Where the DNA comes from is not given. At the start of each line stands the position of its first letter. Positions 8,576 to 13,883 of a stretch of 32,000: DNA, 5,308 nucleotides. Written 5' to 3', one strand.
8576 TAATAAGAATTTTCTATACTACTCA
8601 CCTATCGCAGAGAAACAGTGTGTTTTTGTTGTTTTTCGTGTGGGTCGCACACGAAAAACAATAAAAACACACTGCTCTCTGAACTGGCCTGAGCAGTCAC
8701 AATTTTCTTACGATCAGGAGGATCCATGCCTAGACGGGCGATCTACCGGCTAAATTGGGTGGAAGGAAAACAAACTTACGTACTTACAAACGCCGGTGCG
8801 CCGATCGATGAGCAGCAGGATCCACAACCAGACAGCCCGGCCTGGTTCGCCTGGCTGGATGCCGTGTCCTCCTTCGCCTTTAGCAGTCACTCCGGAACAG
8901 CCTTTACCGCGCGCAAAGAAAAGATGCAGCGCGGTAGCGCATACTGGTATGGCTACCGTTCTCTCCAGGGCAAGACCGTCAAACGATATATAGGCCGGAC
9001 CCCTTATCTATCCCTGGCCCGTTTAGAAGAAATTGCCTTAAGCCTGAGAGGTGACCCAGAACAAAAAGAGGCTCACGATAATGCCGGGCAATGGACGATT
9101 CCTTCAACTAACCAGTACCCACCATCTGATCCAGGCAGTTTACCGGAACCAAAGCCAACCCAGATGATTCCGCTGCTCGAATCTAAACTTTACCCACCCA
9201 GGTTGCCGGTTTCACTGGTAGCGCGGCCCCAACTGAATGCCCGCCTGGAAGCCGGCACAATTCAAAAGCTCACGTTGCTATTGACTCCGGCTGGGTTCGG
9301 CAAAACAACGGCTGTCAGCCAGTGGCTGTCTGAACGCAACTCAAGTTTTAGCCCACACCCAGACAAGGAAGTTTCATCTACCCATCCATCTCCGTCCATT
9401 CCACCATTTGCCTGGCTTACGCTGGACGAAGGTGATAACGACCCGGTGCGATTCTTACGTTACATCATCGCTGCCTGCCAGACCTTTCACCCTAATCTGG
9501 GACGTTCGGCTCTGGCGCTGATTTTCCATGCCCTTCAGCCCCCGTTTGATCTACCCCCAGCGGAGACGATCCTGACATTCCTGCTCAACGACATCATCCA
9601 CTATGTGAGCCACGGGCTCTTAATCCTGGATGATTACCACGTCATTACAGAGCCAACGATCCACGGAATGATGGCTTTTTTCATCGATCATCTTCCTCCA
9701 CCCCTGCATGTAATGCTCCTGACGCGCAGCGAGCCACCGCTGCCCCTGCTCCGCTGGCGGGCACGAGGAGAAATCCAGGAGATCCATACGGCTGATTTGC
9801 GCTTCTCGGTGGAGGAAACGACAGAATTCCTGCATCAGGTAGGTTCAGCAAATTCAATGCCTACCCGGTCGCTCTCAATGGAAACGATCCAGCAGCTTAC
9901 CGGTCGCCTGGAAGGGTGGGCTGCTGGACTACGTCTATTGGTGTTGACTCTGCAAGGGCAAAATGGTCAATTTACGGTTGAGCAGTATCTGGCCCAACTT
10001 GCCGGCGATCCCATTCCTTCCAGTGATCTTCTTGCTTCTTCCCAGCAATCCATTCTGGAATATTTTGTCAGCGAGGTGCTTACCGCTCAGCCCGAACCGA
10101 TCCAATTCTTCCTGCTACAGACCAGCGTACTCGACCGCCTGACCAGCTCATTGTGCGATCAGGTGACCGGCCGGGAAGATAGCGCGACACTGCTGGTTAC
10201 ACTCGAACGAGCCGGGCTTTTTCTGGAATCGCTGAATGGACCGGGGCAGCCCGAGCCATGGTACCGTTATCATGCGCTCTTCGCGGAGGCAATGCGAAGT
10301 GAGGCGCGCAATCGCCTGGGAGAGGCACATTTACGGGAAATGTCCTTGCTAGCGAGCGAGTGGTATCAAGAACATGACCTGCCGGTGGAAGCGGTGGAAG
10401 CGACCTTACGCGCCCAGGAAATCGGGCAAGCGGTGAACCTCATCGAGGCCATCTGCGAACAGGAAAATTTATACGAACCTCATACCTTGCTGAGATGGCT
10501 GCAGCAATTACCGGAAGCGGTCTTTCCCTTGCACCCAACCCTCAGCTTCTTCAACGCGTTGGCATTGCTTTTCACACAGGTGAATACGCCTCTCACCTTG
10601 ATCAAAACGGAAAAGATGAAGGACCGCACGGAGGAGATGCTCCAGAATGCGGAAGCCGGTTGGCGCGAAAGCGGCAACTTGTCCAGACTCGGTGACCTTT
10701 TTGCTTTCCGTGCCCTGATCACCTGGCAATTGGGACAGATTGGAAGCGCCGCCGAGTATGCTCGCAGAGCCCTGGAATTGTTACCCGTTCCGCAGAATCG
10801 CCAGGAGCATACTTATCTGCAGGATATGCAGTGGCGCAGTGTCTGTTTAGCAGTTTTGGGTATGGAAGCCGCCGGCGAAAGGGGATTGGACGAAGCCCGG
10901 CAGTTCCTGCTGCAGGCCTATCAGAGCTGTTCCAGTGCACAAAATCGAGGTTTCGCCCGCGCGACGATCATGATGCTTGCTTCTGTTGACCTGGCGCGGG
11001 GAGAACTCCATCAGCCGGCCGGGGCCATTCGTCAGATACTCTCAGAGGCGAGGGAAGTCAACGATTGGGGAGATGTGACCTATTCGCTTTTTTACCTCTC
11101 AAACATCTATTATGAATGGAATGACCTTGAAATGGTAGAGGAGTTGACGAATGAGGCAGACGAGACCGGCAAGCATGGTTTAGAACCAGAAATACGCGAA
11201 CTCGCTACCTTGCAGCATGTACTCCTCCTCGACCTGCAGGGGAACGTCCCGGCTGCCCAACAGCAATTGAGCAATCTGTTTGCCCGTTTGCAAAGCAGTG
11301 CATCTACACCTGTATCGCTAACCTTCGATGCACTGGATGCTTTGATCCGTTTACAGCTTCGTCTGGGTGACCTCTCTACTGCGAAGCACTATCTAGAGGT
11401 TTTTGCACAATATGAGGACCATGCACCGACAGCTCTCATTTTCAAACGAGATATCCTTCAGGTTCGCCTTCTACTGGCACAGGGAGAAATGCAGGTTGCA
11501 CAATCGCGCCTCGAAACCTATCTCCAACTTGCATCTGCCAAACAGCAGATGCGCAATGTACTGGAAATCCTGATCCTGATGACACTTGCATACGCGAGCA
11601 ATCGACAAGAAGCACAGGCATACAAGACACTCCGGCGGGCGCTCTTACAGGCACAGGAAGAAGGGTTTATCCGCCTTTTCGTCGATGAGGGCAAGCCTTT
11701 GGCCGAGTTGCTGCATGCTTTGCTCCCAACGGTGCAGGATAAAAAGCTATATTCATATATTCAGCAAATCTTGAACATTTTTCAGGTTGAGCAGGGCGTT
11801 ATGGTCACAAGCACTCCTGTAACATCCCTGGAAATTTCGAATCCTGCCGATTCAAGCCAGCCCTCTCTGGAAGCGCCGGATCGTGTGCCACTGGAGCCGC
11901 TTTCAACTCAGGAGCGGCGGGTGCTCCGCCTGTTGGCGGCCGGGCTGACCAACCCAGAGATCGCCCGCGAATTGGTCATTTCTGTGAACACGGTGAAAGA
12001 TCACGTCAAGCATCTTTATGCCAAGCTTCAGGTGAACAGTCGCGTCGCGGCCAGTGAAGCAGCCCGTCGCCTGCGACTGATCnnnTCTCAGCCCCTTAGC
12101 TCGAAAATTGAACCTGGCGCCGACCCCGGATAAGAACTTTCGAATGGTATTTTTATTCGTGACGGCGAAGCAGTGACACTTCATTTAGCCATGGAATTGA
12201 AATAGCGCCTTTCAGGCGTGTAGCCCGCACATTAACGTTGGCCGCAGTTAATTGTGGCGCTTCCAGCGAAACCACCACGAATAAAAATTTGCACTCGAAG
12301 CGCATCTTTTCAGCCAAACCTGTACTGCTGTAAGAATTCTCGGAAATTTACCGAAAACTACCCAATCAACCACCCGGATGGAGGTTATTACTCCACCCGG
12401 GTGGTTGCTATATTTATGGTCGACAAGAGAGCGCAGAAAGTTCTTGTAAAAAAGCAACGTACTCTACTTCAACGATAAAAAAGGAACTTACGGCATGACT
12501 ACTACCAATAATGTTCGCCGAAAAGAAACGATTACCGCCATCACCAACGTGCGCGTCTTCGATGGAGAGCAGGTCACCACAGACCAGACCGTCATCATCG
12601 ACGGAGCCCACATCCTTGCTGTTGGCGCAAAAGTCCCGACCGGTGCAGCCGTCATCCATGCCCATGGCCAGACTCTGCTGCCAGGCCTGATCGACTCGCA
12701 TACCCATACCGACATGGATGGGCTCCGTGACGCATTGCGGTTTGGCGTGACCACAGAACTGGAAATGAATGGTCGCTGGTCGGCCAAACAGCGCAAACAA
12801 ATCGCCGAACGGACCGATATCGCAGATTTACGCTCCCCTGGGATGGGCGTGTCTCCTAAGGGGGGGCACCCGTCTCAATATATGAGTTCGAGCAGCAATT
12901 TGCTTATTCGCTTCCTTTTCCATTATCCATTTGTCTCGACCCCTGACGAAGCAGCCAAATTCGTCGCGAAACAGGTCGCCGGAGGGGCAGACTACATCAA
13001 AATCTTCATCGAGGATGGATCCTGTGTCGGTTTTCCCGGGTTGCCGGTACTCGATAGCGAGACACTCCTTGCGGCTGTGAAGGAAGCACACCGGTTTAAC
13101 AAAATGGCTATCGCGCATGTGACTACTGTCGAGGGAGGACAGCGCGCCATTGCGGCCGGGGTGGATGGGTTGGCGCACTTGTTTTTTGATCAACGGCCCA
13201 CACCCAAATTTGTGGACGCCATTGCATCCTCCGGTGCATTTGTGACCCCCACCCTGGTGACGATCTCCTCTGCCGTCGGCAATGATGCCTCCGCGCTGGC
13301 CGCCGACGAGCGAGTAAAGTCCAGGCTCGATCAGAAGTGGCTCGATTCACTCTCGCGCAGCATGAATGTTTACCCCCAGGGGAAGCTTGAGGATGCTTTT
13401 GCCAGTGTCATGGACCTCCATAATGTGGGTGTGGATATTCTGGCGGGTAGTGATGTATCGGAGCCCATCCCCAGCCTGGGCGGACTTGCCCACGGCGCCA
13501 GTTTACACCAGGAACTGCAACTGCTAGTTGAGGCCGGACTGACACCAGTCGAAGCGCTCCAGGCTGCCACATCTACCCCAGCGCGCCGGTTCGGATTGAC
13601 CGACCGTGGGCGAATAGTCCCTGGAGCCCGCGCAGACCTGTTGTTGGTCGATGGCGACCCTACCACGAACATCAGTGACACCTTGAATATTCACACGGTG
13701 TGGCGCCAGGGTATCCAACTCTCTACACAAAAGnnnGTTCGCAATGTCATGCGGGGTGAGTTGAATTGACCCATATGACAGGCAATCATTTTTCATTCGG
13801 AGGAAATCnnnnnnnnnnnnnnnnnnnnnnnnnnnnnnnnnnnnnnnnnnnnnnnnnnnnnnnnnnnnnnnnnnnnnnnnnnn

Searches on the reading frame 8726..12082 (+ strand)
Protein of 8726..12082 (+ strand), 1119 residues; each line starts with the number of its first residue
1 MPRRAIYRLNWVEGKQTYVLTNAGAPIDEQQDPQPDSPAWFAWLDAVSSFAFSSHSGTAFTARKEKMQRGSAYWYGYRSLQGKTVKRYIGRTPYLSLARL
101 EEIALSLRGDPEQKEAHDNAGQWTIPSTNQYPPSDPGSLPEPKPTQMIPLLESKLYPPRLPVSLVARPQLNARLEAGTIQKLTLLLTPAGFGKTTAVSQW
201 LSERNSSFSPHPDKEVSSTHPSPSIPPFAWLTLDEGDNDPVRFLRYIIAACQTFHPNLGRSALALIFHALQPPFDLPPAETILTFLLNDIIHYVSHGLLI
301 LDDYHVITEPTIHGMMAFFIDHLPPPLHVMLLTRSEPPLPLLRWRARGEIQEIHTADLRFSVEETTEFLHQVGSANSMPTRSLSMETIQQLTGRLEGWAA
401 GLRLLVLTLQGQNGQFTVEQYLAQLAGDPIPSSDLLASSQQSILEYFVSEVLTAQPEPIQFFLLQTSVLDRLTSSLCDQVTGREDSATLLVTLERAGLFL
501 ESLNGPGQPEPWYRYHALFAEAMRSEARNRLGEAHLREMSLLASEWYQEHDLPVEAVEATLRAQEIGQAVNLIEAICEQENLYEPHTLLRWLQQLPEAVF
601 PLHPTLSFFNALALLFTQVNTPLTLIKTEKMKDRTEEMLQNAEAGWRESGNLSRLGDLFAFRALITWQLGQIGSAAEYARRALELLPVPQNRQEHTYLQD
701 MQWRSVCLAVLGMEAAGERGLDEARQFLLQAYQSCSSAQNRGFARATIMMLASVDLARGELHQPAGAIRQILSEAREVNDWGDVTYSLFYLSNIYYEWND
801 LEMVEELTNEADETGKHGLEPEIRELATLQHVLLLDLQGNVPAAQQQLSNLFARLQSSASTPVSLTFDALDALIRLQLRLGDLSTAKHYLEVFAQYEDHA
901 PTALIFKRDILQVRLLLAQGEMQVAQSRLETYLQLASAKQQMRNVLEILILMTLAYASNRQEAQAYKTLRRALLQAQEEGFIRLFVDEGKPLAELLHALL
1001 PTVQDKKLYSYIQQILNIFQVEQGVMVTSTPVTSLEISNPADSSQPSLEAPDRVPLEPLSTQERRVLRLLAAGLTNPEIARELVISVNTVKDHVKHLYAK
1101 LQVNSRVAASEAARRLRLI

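Call 90: search_protein_families(library=pfam, proteins=[window:8726-12082:+], max_evalue=0.0001)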
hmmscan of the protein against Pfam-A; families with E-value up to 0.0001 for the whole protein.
window:8726-12082:+ (1119 aa): 3 families
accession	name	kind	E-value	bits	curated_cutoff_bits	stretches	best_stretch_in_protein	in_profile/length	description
PF17874.7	TPR_MalT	-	5.1e-39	134.9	45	1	659-1000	4-334/336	MalT-like TPR region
PF00196.25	GerE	-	9.1e-17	60.9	23.5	1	1058-1109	2-53/57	Bacterial regulatory proteins, luxR family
PF08281.18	Sigma70_r4_2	-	2.8e-05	24.1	25.7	0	1059-1097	11-50/54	Sigma-70, region 4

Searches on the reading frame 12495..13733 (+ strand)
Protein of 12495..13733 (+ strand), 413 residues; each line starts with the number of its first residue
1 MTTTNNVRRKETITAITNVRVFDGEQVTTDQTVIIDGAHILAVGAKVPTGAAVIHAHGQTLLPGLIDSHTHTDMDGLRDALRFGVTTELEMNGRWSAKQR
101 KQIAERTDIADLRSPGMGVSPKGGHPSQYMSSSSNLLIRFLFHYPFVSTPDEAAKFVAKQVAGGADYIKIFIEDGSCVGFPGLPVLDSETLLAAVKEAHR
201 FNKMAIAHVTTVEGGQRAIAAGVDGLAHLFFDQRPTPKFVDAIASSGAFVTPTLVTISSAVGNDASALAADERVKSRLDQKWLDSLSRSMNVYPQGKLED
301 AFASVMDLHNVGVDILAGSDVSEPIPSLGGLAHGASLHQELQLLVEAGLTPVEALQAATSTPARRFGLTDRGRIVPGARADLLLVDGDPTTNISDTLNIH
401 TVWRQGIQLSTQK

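Call 90: search_protein_families(library=pfam, proteins=[window:12495-13733:+], max_evalue=0.0001)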
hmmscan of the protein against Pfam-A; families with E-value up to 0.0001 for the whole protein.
window:12495-13733:+ (413 aa): 2 families
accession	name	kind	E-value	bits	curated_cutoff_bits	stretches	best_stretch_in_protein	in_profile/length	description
PF01979.26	Amidohydro_1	-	1e-25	91.2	25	1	60-406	1-342/345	Amidohydrolase family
PF07969.17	Amidohydro_3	-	3.1e-16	60.3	29.7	1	303-391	357-450/472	Amidohydrolase family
